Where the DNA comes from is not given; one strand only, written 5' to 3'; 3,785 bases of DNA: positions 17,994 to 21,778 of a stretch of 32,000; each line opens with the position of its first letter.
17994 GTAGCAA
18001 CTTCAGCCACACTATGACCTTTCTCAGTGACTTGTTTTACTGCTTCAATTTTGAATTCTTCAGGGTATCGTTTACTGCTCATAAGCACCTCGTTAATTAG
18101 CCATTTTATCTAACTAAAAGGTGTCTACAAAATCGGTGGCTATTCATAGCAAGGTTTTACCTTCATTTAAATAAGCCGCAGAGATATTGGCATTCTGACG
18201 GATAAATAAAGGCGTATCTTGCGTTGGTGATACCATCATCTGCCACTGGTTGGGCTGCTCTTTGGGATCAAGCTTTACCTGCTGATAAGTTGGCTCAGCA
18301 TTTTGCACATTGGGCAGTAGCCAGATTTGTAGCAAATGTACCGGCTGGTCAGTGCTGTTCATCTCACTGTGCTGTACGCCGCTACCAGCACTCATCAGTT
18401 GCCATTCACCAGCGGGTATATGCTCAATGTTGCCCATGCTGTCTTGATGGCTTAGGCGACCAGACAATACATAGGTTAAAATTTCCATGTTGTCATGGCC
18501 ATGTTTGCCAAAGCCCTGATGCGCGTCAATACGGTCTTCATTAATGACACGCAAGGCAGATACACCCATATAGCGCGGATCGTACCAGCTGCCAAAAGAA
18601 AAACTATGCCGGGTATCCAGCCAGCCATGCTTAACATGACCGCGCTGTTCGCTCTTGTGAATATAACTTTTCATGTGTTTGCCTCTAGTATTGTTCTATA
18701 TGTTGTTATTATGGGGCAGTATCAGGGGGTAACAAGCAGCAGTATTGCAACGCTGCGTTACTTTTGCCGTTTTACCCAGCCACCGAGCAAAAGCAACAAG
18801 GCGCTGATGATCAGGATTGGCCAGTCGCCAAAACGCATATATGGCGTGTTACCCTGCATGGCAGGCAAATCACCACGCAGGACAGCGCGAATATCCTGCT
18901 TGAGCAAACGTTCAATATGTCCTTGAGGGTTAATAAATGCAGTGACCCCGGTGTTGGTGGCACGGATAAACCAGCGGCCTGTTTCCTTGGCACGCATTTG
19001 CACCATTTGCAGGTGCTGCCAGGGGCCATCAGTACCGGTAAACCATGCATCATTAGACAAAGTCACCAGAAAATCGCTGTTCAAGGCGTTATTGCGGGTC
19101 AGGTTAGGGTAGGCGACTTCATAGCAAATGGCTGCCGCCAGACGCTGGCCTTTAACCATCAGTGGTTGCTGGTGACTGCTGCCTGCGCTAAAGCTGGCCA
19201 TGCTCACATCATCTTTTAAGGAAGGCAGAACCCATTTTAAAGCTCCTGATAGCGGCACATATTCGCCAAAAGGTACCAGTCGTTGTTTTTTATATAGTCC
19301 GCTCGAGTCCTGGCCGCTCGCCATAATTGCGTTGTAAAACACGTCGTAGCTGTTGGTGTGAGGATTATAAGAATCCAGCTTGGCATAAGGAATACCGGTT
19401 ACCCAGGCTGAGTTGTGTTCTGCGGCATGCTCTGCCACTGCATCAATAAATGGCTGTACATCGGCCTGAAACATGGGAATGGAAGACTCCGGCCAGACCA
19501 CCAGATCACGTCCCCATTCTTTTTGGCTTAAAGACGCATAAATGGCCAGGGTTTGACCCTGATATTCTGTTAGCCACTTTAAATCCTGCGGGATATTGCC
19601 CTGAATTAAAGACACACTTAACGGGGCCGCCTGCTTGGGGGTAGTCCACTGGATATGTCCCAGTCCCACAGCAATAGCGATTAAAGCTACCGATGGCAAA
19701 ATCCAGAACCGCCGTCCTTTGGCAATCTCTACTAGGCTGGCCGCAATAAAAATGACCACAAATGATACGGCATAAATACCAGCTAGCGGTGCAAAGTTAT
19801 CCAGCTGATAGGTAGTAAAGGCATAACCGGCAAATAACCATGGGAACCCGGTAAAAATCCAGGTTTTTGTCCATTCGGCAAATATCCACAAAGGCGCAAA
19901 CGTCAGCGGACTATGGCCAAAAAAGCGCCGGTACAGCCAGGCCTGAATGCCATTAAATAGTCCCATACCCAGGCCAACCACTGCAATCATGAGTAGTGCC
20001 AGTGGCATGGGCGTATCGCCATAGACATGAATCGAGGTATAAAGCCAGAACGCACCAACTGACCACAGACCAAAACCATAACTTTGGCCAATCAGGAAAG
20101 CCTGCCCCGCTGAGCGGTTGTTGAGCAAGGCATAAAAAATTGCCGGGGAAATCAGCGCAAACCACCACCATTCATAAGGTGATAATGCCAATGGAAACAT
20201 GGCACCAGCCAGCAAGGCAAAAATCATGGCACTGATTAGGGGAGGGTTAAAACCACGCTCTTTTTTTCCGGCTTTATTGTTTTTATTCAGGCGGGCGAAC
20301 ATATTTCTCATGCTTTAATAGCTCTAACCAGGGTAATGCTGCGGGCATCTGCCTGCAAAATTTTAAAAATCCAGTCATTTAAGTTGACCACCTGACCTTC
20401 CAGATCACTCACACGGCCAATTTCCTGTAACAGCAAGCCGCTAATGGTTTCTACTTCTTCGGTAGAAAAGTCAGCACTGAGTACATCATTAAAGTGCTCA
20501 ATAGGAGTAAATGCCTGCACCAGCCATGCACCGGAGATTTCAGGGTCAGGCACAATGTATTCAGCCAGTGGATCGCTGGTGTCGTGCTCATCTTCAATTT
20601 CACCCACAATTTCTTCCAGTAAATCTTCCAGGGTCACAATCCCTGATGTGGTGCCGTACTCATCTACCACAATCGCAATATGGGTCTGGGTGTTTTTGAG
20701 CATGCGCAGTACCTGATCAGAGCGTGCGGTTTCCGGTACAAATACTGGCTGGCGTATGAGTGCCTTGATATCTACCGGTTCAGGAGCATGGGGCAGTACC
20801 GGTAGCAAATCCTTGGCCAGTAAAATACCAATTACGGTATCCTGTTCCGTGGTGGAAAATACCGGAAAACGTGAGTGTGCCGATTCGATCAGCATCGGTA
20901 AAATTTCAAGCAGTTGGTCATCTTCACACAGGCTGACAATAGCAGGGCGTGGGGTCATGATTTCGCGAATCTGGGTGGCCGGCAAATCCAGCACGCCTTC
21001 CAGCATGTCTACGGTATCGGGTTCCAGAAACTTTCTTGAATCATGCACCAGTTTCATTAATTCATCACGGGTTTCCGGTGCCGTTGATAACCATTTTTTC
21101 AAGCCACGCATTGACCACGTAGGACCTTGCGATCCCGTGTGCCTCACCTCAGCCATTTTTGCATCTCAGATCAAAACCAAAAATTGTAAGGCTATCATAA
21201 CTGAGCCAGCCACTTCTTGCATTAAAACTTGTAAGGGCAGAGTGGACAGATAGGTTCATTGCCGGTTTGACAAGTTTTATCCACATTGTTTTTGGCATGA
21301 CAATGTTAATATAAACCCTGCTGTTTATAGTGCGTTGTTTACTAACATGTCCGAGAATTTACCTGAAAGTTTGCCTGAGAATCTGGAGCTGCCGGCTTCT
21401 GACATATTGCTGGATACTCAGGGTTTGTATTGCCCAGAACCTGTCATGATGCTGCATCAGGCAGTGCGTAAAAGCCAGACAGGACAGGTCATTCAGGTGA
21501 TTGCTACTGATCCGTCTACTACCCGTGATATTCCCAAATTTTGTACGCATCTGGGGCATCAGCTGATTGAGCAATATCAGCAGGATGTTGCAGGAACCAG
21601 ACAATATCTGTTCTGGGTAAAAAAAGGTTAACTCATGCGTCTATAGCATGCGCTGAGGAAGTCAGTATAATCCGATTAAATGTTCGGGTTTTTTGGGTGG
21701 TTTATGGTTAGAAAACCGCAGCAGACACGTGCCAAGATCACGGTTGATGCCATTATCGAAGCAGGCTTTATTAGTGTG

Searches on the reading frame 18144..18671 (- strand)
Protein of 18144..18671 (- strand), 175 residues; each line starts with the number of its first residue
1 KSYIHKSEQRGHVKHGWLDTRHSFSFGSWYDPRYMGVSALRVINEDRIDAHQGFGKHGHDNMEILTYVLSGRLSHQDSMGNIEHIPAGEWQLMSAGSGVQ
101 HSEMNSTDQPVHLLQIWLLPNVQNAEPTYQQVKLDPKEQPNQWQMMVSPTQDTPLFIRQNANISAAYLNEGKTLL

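Call 52: search_protein_families(library=pfam, proteins=[window:18144-18671:-], max_evalue=0.001)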
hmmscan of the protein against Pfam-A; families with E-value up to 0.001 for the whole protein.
window:18144-18671:- (175 aa): 2 families
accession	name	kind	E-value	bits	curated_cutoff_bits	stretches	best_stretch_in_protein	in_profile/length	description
PF02678.22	Pirin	-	2.1e-31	108.6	26.1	1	8-118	6-108/108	Pirin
PF07883.17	Cupin_2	-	0.00084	19.4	27.2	0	49-116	6-69/70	Cupin domain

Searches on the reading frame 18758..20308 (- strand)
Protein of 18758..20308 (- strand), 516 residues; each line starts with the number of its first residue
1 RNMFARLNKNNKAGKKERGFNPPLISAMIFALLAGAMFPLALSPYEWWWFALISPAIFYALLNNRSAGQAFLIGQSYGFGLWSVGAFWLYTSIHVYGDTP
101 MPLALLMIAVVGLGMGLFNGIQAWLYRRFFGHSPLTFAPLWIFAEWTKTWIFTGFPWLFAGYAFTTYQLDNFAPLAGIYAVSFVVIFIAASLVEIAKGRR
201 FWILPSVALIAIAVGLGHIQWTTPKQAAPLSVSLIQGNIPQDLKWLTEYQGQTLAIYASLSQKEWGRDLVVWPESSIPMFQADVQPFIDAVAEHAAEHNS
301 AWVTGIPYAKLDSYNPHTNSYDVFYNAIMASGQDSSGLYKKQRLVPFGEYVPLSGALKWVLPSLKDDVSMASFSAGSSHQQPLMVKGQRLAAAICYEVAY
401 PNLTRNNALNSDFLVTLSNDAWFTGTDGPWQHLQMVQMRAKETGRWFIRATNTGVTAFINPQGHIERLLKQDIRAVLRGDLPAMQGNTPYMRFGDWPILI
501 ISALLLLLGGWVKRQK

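Call 52: search_protein_families(library=pfam, proteins=[window:18758-20308:-], max_evalue=0.001)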
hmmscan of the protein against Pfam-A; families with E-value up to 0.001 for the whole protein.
window:18758-20308:- (516 aa): 2 families
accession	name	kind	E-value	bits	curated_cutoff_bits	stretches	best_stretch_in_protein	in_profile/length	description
PF20154.4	LNT_N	-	6.8e-34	117.8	27.1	1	34-190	1-158/159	Apolipoprotein N-acyltransferase N-terminal domain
PF00795.27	CN_hydrolase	-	4.6e-27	95.4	23.2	1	232-480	2-245/256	Carbon-nitrogen hydrolase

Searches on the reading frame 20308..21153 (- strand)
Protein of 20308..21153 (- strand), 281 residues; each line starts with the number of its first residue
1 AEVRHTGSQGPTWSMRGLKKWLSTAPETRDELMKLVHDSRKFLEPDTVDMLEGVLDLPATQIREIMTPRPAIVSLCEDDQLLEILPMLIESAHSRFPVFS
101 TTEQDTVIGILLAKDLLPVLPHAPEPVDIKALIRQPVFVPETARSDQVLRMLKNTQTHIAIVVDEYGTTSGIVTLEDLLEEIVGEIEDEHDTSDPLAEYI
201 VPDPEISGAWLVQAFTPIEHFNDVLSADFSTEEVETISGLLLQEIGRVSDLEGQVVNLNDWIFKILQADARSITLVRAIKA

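Call 52: search_protein_families(library=pfam, proteins=[window:20308-21153:-], max_evalue=0.001)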
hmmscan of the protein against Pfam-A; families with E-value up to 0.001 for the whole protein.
window:20308-21153:- (281 aa): 3 families
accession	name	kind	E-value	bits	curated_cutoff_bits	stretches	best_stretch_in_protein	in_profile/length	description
PF00571.33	CBS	-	2e-17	63.7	24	2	133-183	6-56/57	CBS domain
PF03471.22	CorC_HlyC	-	1.4e-15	57.5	27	1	208-278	6-77/81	Transporter associated domain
PF21917.1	NMB0537_N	-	3.3e-05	23.9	23.9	1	25-56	2-35/36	N-terminal region of NMB0537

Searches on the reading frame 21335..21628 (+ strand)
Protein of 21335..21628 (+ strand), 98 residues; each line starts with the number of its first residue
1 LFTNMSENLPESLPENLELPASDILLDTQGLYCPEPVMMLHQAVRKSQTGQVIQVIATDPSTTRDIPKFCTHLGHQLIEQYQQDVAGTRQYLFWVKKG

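Call 52: search_protein_families(library=pfam, proteins=[window:21335-21628:+], max_evalue=0.001)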
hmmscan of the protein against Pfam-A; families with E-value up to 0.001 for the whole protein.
window:21335-21628:+ (98 aa): 1 family
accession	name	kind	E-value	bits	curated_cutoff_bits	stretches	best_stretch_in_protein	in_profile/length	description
PF01206.22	TusA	-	1.1e-19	70.4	28.6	1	26-96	3-69/70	Sulfurtransferase TusA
